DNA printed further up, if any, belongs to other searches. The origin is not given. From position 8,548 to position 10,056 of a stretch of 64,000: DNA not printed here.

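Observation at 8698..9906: MqnC/MqnE-family (radical-SAM) homolog that has lost the CxxxCxxC [4Fe-4S] motif.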

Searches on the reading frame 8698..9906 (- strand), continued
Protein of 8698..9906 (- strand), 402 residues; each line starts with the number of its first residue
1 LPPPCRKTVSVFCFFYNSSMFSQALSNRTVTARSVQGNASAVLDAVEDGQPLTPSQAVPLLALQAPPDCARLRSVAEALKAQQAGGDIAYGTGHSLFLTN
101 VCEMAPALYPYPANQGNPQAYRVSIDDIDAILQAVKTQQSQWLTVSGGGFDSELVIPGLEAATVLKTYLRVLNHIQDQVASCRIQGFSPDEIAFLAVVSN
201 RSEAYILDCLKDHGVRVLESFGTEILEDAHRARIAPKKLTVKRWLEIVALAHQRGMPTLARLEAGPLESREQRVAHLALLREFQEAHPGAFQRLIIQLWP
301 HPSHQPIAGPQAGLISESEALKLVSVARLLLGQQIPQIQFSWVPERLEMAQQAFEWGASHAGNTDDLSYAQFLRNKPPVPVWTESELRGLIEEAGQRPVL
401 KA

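Call 45: find_encoding_contigs(protein=P0050, flank=8000, max_places=1)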
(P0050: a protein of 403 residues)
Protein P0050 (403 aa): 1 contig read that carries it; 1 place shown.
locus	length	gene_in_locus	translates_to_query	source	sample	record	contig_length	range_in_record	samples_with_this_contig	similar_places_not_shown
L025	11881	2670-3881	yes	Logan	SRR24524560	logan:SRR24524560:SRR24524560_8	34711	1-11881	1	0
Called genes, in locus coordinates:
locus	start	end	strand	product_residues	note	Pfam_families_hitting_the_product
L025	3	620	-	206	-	?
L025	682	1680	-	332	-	-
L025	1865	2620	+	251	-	-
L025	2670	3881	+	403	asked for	-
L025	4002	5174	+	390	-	PF00155:Aminotran_1_2, PF01041:DegT_DnrJ_EryC1, PF01053:Cys_Met_Meta_PP (weak)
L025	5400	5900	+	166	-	PF00080:Sod_Cu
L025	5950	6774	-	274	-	-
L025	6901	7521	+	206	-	PF00596:Aldolase_II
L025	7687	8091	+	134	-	-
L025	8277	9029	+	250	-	PF00483:NTP_transferase, PF12804:NTP_transf_3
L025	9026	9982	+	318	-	PF01370:Epimerase, PF04321:RmlD_sub_bind (weak), PF07993:NAD_binding_4 (faint), PF16363:GDP_Man_Dehyd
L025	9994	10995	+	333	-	PF01073:3Beta_HSD, PF01370:Epimerase, PF02719:Polysacc_synt_2, PF04321:RmlD_sub_bind, PF05368:NmrA, PF07993:NAD_binding_4, PF16363:GDP_Man_Dehyd, PF13460:NAD_binding_10, +2 more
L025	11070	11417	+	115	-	PF00581:Rhodanese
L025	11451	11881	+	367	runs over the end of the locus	PF01883:FeS_assembly_P, PF00142:Fer4_NifH (faint), PF01656:CbiA, PF02374:ArsA_ATPase (weak), PF09140:MipZ (weak), PF10609:ParA, PF13614:AAA_31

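Call 56: find_homologous_proteins(query=P0063, max_evalue=1e-40)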
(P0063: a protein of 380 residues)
Query P0063 (380 aa): 6298 proteins with E <= 1e-40 among 8000 candidates; the best 120 are listed.
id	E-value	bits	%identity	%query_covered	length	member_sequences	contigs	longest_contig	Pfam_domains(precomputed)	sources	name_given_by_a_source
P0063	5.1e-256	866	100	100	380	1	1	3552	PF04055.28,PF19288.5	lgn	-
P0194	7.6e-215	731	83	100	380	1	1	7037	PF04055.28,PF19288.5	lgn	-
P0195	3.2e-191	653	75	100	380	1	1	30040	PF04055.28,PF19288.5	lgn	-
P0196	3.7e-190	650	75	100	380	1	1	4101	PF04055.28,PF19288.5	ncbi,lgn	ncbi:MAG: 5-amino-6-(D-ribitylamino)uracil--L-tyrosine 4-hydroxyphenyl transferase CofH [Cyanobacter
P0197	9.8e-188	642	75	100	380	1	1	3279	PF04055.28,PF19288.5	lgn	-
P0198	3.4e-182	623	72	100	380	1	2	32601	PF04055.28,PF19288.5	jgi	jgi:FO synthase subunit 2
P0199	7.1e-182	622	72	100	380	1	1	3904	PF04055.28,PF19288.5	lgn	-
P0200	1.8e-181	621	71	100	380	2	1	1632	PF04055.28,PF19288.5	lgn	-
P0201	2.9e-181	620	70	100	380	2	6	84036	PF04055.28,PF19288.5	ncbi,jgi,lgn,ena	jgi:7,8-didemethyl-8-hydroxy-5-deazariboflavin synthase CofH subunit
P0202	5.0e-181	620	72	100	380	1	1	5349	PF04055.28,PF19288.5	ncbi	ncbi:MAG: 5-amino-6-(D-ribitylamino)uracil--L-tyrosine 4-hydroxyphenyl transferase CofH [Vampirovibr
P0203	4.8e-177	606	70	100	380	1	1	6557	PF04055.28,PF19288.5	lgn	-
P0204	7.0e-166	570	71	94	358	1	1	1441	PF04055.28,PF19288.5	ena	-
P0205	2.4e-165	568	65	97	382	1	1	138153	PF04055.28,PF19288.5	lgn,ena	-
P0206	6.5e-153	527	64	97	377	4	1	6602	PF04055.28,PF19288.5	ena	-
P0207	1.4e-152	526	63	97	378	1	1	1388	PF04055.28,PF19288.5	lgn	-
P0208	4.4e-150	518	62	98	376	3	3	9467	PF04055.28,PF19288.5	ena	-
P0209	5.5e-150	517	62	96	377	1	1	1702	PF04055.28,PF19288.5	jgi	jgi:FO synthase subunit 2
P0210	4.3e-148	511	60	99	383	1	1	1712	PF04055.28,PF19288.5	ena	-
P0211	1.2e-147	510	60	98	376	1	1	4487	PF04055.28,PF19288.5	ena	-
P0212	6.1e-147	507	60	98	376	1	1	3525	PF04055.28,PF19288.5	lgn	-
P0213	6.2e-147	507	61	98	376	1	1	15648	PF04055.28,PF19288.5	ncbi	ncbi:MAG: 7,8-didemethyl-8-hydroxy-5-deazariboflavin synthase subunit CofH [bacterium]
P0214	8.2e-146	504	62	96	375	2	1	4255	PF04055.28,PF19288.5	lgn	-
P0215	2.5e-145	502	59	98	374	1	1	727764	PF04055.28,PF19288.5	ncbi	-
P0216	6.1e-145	501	59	98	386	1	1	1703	PF04055.28,PF19288.5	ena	-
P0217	4.4e-144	498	59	96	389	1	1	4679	PF04055.28,PF19288.5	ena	-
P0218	1.5e-143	496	60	96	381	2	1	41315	PF04055.28,PF19288.5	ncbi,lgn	-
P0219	1.4e-142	493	59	97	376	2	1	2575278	PF04055.28,PF19288.5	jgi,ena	jgi:FO synthase subunit 2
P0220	6.1e-142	491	59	96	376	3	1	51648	PF04055.28,PF19288.5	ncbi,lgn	-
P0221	1.7e-141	489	59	97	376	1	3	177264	PF04055.28,PF19288.5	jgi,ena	-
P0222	1.8e-141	489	61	92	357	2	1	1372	PF04055.28,PF19288.5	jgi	-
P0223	7.2e-141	487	58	97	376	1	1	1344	PF04055.28,PF19288.5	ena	-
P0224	1.6e-140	486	57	96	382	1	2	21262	PF04055.28,PF19288.5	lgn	-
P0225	3.7e-140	485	60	96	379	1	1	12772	PF04055.28,PF19288.5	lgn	-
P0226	4.3e-140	485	59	98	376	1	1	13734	PF04055.28,PF19288.5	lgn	-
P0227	8.6e-140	484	58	97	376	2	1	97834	PF04055.28,PF19288.5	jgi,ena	-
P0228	2.0e-139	483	58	97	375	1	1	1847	PF04055.28,PF19288.5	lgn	-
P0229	6.9e-139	481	59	97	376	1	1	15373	PF04055.28,PF19288.5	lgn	-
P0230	1.2e-138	480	60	96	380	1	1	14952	PF04055.28,PF19288.5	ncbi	-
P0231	1.5e-136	473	57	96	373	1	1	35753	PF04055.28,PF19288.5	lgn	-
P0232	2.5e-135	469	57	97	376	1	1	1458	PF04055.28,PF19288.5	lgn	-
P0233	2.8e-135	469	58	97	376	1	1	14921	PF04055.28,PF19288.5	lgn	-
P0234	6.2e-133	461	58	96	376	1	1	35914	PF04055.28,PF19288.5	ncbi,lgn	ncbi:MAG: 5-amino-6-(D-ribitylamino)uracil--L-tyrosine 4-hydroxyphenyl transferase CofH [bacterium]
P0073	1.9e-95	338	47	93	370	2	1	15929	PF04055.28,PF19288.5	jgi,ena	-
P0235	1.9e-95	338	46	95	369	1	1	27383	PF04055.28,PF19288.5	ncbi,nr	ncbi:MAG: 7,8-didemethyl-8-hydroxy-5-deazariboflavin synthase subunit CofH [Candidatus Schekmanbacte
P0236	2.7e-95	337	46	92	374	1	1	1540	PF04055.28,PF19288.5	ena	-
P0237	2.9e-95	337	46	97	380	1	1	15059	PF04055.28,PF19288.5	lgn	-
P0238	3.2e-95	337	48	92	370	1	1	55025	PF04055.28,PF19288.5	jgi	-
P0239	2.0e-94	335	46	98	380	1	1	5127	PF04055.28,PF19288.5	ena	-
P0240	4.2e-94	333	47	97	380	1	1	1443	PF04055.28,PF19288.5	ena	-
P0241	1.2e-93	332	46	97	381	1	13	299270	PF04055.28,PF19288.5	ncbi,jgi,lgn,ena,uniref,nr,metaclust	ncbi:MAG: 7,8-didemethyl-8-hydroxy-5-deazariboflavin synthase subunit CofH [Candidatus Schekmanbacte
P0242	1.3e-93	332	45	92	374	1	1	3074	PF04055.28,PF19288.5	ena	-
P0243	1.5e-93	332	45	96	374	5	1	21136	PF04055.28,PF19288.5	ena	-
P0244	2.8e-93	331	46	89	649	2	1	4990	PF04055.28,PF19288.5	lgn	-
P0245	8.6e-93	329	44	97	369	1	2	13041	PF04055.28,PF19288.5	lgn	-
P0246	2.8e-92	327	45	96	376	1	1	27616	PF04055.28,PF19288.5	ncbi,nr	ncbi:MAG: FO synthase subunit 2 [Promethearchaeota archaeon]|nr:MAG: FO synthase subunit 2 [Candidat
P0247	3.1e-92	327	48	89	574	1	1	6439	PF04055.28,PF19288.5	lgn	-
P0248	6.3e-92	326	45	96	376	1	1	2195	PF04055.28,PF19288.5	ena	-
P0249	1.1e-91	325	45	96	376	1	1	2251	PF04055.28,PF19288.5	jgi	-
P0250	9.1e-91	323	44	96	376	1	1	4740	PF04055.28,PF19288.5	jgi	jgi:FO synthase subunit 2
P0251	9.1e-91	323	44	96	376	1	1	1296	PF04055.28,PF19288.5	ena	-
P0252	1.1e-90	322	44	96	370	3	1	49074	PF04055.28,PF19288.5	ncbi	-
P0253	2.0e-90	321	45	93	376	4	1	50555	PF04055.28,PF19288.5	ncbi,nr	ncbi:MAG: FO synthase subunit 2 [Promethearchaeota archaeon]|nr:MAG: FO synthase subunit 2 [Candidat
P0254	3.9e-90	320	45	94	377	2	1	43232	PF04055.28,PF19288.5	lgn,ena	-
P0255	1.1e-89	319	43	96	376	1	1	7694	PF04055.28,PF19288.5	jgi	jgi:FO synthase subunit 2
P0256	1.6e-89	318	43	99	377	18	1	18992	PF04055.28,PF13353.12,PF19288.5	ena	-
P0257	2.0e-89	318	44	97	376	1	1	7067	PF04055.28,PF19288.5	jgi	jgi:FO synthase subunit 2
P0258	3.2e-89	317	42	96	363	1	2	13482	PF04055.28,PF13353.12,PF19288.5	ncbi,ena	-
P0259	3.7e-89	317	46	97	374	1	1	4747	PF04055.28,PF19288.5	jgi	jgi:FO synthase subunit 2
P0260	4.6e-89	317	44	96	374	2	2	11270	PF04055.28,PF19288.5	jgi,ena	-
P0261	7.2e-89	316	47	87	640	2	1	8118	PF04055.28,PF19288.5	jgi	-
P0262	7.5e-89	316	43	97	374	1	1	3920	PF04055.28,PF19288.5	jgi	jgi:FO synthase subunit 2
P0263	9.0e-89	316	44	97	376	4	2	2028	PF04055.28,PF19288.5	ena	-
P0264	1.0e-88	316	45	97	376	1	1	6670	PF04055.28,PF19288.5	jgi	jgi:FO synthase subunit 2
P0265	1.1e-88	316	45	98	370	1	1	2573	PF04055.28,PF19288.5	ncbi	ncbi:MAG: 7,8-didemethyl-8-hydroxy-5-deazariboflavin synthase subunit CofH [Candidatus Hydrothermarc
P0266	1.6e-88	315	45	97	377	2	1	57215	PF04055.28,PF19288.5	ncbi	ncbi:MAG: 7,8-didemethyl-8-hydroxy-5-deazariboflavin synthase subunit CofH [Candidatus Heimdallarcha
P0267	1.8e-88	315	47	87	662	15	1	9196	PF04055.28,PF19288.5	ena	-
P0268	1.9e-88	315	44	97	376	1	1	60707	PF04055.28,PF19288.5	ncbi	-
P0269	2.3e-88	315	44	92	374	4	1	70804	PF04055.28,PF19288.5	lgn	-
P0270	2.4e-88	315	44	96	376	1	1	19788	PF04055.28,PF19288.5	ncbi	ncbi:MAG: 7,8-didemethyl-8-hydroxy-5-deazariboflavin synthase subunit CofH [Candidatus Hermodarchaeo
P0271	3.1e-88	314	45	90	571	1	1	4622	PF04055.28,PF19288.5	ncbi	-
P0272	3.3e-88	314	45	97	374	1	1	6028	PF04055.28,PF19288.5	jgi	jgi:FO synthase subunit 2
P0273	3.3e-88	314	47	87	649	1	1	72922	PF04055.28,PF19288.5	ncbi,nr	ncbi:MAG: 5-amino-6-(D-ribitylamino)uracil--L-tyrosine 4-hydroxyphenyl transferase CofH [Chloroflexi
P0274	3.4e-88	314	47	87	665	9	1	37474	PF04055.28,PF19288.5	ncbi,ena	-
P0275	3.8e-88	314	44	97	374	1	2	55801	PF04055.28,PF19288.5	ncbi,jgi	ncbi:MAG: 7,8-didemethyl-8-hydroxy-5-deazariboflavin synthase subunit CofH [Promethearchaeota archae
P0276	4.0e-88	314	45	97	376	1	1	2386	PF04055.28,PF19288.5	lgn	-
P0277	5.4e-88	313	46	96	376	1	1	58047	PF04055.28,PF19288.5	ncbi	-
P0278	5.5e-88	313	42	98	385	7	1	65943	PF04055.28,PF19288.5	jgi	-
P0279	6.5e-88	313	45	92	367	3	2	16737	PF04055.28,PF19288.5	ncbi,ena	-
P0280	6.7e-88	313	44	96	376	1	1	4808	PF04055.28,PF19288.5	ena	-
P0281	8.3e-88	313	45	98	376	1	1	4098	PF04055.28,PF19288.5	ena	-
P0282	9.6e-88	313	47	90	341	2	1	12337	PF04055.28,PF19288.5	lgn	-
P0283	1.0e-87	312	43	92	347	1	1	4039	PF04055.28,PF19288.5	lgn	-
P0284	1.4e-87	312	43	92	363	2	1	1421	PF04055.28,PF19288.5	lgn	-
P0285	1.5e-87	312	44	96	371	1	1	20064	PF04055.28,PF19288.5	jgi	jgi:5-amino-6-(D-ribitylamino)uracil---L-tyrosine 4-hydroxyphenyl transferase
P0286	1.8e-87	312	44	96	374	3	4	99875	PF04055.28,PF19288.5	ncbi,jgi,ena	ncbi:MAG: 7,8-didemethyl-8-hydroxy-5-deazariboflavin synthase subunit CofH [Promethearchaeota archae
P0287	1.8e-87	312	44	97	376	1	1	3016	PF04055.28,PF19288.5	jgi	-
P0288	2.5e-87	311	43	96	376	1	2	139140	PF04055.28,PF19288.5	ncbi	ncbi:MAG: 7,8-didemethyl-8-hydroxy-5-deazariboflavin synthase subunit CofH [Candidatus Hodarchaeota 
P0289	2.5e-87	311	44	97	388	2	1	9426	PF04055.28,PF19288.5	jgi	-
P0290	3.2e-87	311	44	97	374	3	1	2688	PF04055.28,PF19288.5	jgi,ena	-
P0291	3.4e-87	311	44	96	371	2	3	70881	PF04055.28,PF19288.5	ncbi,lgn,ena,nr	ncbi:MAG: 5-amino-6-(D-ribitylamino)uracil--L-tyrosine 4-hydroxyphenyl transferase CofH [Candidatus 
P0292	3.5e-87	311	44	93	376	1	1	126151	PF04055.28,PF19288.5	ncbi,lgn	ncbi:MAG: 7,8-didemethyl-8-hydroxy-5-deazariboflavin synthase subunit CofH [Promethearchaeota archae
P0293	3.6e-87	311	44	97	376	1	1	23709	PF04055.28,PF19288.5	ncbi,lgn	-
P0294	3.8e-87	311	42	97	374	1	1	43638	PF04055.28,PF19288.5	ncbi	ncbi:MAG: 7,8-didemethyl-8-hydroxy-5-deazariboflavin synthase subunit CofH [Promethearchaeota archae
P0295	4.3e-87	310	43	97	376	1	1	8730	PF04055.28,PF19288.5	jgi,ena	-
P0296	4.6e-87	310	45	92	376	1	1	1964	PF04055.28,PF19288.5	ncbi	-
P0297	4.7e-87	310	43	97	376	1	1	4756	PF04055.28,PF19288.5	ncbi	-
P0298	5.2e-87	310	45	96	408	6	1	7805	PF04055.28,PF19288.5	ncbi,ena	-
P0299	5.9e-87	310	45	97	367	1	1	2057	PF04055.28,PF19288.5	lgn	-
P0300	5.9e-87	310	44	96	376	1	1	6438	PF04055.28,PF19288.5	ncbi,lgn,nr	ncbi:MAG: 7,8-didemethyl-8-hydroxy-5-deazariboflavin synthase subunit CofH [Candidatus Lokiarchaeota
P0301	6.0e-87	310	44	92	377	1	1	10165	PF04055.28,PF19288.5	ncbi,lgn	-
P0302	6.5e-87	310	47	93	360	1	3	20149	PF04055.28,PF19288.5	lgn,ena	-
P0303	6.7e-87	310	46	92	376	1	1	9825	PF04055.28,PF19288.5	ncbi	-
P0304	6.8e-87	310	46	92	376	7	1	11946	PF04055.28,PF19288.5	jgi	jgi:FO synthase subunit 2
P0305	6.9e-87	310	44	96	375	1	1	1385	PF04055.28,PF19288.5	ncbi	-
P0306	7.5e-87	310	44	96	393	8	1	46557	PF04055.28,PF19288.5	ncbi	ncbi:MAG: 5-amino-6-(D-ribitylamino)uracil--L-tyrosine 4-hydroxyphenyl transferase CofH [Candidatus 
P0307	8.0e-87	310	43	99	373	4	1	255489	PF04055.28,PF19288.5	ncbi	ncbi:MAG: 7,8-didemethyl-8-hydroxy-5-deazariboflavin synthase subunit CofH [bacterium]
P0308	9.0e-87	309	43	96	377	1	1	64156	PF04055.28,PF19288.5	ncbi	ncbi:MAG: 7,8-didemethyl-8-hydroxy-5-deazariboflavin synthase subunit CofH [Promethearchaeia archaeo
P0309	9.4e-87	309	44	97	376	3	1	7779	PF04055.28,PF19288.5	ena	-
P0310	9.5e-87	309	44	97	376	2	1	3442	PF04055.28,PF19288.5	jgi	-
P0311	9.6e-87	309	44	97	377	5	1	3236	PF04055.28,PF19288.5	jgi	-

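Call 57: find_encoding_contigs(protein=P0201, flank=10000, max_places=3)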
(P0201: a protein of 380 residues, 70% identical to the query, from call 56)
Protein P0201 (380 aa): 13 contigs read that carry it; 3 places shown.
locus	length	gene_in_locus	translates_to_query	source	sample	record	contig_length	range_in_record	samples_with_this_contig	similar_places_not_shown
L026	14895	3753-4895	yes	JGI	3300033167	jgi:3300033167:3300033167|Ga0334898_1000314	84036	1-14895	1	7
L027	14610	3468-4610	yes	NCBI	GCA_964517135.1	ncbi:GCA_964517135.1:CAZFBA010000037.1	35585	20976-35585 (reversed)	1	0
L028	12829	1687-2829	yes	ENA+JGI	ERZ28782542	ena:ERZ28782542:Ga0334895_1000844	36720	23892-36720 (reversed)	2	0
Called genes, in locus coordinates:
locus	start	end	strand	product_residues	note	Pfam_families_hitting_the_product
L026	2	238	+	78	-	?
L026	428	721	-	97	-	PF05016:ParE_toxin (weak)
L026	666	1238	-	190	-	PF00376:MerR (faint), PF13411:MerR_1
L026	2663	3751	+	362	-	PF00441:Acyl-CoA_dh_1, PF08028:Acyl-CoA_dh_2 (weak)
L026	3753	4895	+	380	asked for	PF04055:Radical_SAM, PF19288:CofH_C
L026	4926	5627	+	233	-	-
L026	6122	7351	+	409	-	PF03065:Glyco_hydro_57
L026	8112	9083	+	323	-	PF00348:polyprenyl_synt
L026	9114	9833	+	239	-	PF10502:Peptidase_S26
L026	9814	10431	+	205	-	PF10502:Peptidase_S26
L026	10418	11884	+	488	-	PF20695:UbiD_N, PF01977:UbiD, PF20696:UbiD_C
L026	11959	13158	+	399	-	PF14684:Tricorn_C1 (weak), PF00595:PDZ, PF13180:PDZ_2, PF17820:PDZ_6, PF03572:Peptidase_S41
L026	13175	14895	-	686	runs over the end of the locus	PF02092:tRNA_synt_2f, PF05746:DALR_1 (weak)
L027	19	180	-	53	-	-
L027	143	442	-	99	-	PF05016:ParE_toxin (weak)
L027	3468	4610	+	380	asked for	PF04055:Radical_SAM, PF19288:CofH_C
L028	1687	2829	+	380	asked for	PF04055:Radical_SAM, PF19288:CofH_C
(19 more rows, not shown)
